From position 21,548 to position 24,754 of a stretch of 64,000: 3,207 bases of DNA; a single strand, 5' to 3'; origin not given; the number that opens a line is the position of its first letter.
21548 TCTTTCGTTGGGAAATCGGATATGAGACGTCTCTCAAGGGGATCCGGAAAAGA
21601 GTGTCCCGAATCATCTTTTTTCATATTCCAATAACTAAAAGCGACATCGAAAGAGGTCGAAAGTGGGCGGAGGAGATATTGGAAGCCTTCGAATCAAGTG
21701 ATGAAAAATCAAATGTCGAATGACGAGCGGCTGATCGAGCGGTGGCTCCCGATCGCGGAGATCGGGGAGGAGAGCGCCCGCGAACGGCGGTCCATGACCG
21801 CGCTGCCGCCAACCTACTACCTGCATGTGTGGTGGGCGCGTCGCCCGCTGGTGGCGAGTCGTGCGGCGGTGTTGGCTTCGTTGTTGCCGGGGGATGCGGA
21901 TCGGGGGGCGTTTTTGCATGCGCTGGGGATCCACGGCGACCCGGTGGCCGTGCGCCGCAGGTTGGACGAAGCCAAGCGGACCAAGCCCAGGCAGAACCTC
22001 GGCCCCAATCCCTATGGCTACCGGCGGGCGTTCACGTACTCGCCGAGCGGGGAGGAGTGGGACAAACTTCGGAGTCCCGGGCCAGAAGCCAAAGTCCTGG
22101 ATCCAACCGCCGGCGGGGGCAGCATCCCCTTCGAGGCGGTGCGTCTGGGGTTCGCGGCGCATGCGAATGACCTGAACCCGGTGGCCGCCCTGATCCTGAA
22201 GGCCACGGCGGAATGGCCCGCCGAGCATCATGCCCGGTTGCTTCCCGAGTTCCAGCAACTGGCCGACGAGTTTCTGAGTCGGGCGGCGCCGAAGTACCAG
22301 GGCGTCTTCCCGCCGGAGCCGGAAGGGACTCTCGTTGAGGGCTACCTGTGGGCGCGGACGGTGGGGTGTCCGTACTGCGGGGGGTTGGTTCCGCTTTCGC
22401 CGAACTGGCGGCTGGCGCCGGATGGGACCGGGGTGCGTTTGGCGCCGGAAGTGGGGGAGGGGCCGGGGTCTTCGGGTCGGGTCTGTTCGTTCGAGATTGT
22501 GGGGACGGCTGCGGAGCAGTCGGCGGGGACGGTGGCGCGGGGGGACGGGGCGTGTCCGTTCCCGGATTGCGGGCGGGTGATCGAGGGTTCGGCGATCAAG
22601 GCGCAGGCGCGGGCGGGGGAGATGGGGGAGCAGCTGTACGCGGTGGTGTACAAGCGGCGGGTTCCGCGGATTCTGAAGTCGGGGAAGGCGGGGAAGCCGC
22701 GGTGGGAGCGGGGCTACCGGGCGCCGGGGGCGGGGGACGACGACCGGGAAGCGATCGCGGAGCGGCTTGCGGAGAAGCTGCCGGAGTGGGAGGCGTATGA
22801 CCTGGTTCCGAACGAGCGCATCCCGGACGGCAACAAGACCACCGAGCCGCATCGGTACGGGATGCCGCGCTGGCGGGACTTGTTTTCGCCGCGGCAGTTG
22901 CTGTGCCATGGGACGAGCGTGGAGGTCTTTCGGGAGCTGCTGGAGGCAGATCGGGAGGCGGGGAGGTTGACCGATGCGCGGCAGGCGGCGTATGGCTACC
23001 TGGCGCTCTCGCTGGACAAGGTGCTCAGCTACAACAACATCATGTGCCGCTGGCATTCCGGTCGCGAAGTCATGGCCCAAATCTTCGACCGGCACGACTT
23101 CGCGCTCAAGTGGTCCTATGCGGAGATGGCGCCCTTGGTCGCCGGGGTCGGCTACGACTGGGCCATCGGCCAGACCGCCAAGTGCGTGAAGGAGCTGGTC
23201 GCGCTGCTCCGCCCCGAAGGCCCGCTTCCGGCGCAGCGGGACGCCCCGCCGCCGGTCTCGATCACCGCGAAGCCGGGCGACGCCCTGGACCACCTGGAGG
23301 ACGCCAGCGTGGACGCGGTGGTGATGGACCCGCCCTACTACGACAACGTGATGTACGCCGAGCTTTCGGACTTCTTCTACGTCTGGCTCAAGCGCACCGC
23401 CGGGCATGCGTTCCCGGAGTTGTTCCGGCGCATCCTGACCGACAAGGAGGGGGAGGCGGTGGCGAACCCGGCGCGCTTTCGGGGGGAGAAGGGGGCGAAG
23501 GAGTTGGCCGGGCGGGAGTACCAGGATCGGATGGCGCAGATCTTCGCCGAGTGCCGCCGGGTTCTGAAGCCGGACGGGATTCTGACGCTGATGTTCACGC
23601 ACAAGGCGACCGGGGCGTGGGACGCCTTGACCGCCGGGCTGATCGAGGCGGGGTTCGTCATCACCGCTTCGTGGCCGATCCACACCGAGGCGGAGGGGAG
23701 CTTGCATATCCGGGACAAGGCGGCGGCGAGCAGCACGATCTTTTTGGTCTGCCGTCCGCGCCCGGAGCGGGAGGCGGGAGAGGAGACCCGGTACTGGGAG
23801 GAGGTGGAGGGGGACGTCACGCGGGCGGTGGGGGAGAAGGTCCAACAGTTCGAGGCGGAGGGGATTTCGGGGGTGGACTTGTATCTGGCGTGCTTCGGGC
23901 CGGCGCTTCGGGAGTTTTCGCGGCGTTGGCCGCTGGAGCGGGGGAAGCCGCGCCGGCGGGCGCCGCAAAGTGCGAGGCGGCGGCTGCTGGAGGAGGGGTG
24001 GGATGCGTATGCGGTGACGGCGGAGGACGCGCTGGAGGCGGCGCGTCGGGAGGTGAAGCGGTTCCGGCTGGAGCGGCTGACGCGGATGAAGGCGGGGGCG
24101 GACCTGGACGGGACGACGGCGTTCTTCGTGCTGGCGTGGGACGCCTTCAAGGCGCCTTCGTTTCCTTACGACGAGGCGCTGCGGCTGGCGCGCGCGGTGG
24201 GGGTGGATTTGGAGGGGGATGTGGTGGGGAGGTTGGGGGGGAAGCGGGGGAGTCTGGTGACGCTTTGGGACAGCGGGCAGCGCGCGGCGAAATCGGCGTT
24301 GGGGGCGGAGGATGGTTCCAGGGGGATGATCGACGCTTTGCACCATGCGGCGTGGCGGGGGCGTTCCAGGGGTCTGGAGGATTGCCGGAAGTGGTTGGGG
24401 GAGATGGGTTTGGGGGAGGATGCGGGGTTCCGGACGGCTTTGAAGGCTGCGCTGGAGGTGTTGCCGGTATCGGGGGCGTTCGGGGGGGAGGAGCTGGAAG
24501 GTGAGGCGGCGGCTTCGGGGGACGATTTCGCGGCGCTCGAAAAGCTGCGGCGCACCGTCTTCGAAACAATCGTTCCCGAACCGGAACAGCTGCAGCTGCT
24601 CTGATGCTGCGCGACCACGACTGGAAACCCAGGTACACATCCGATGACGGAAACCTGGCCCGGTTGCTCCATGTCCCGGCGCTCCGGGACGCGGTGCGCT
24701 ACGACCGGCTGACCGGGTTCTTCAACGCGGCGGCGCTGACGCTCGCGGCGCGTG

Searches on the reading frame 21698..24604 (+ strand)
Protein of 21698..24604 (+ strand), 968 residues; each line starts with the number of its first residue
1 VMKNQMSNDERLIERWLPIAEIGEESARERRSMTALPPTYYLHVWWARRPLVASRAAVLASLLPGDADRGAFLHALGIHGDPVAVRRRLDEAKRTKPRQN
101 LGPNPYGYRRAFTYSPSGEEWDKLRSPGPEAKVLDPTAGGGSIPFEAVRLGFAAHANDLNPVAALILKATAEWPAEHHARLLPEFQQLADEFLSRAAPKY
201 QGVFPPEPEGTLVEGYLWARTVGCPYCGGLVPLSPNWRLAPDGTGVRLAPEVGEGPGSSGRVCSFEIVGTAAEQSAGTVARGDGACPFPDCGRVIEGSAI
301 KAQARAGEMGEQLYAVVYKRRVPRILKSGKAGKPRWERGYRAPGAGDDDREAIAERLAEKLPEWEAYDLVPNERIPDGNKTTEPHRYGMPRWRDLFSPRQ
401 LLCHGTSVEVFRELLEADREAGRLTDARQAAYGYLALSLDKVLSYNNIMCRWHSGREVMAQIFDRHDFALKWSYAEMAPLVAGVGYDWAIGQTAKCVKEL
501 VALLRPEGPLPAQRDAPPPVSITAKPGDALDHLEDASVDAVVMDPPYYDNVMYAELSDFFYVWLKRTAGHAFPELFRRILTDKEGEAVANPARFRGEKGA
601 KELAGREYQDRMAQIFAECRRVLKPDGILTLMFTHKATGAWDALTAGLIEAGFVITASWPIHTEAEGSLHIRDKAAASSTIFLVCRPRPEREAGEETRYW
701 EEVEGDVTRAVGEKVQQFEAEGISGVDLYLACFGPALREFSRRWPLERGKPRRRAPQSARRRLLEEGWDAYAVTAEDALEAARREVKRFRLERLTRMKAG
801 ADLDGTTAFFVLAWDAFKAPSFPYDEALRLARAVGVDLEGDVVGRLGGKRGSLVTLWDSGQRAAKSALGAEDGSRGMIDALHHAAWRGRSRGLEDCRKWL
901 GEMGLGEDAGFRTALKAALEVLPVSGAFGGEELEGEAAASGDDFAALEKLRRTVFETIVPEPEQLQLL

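Call 20: search_protein_families(library=pfam, proteins=[window:21698-24604:+], max_evalue=0.001)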
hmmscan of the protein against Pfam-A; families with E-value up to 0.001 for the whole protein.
window:21698-24604:+ (968 aa): 2 families
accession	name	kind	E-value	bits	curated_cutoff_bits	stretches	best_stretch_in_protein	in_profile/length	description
PF06634.17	DUF1156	-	6e-16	58.8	24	1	16-65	1-49/73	Protein of unknown function (DUF1156)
PF01555.25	N6_N4_Mtase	-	1.6e-05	25.4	26.7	1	538-646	1-66/221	DNA methylase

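Call 49: search_protein_families(library=padloc, proteins=[window:21698-24604:+], max_evalue=0.001)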
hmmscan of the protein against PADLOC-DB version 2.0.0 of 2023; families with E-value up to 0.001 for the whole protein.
window:21698-24604:+ (968 aa): 17 families
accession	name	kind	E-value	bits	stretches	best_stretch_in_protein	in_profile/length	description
PDLC00661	HmaB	-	6.7e-77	257.2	3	213-742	268-780/973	DNA-adenine methylase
PDLC00660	HmaB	-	2.6e-75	252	3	215-742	269-780/967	DNA-adenine methylase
PDLC02189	DUF1156_MTase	-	9.9e-48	161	3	332-715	380-712/944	-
PDLC03233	MTase_II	-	7.9e-43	145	2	130-682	122-639/731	Type II methyltransferase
PDLC03352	MTase_II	-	3.3e-41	139.1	3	370-567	393-595/1023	Type II methyltransferase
PDLC03314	MTase_II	-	1e-32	111.2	4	537-715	546-702/944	Type II methyltransferase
PDLC02541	PglX|PglXI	-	1.2e-18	64.6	1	528-677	484-611/919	PglXI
PDLC03346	MTase_II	-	5.4e-12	42.3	1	529-690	601-738/1068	Type II methyltransferase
PDLC03312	MTase_II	-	1.8e-11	40.5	1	530-655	1121-1230/1344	Type II methyltransferase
PDLC04134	mad2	-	8e-10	36.1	1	522-654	341-419/492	mads_2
PDLC03319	MTase_II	-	1.4e-06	25.4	0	533-567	287-321/503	Type II methyltransferase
PDLC03367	MTase_II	-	2.1e-05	21.1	0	132-175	44-87/633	Type II methyltransferase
PDLC03325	MTase_II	-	3.5e-05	20.7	0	606-630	335-359/426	Type II methyltransferase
PDLC03387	MTase_II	-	3.8e-05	21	0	525-555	18-48/289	Type II methyltransferase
PDLC03224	MTase_II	-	5.2e-05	20.3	0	132-170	96-134/481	Type II methyltransferase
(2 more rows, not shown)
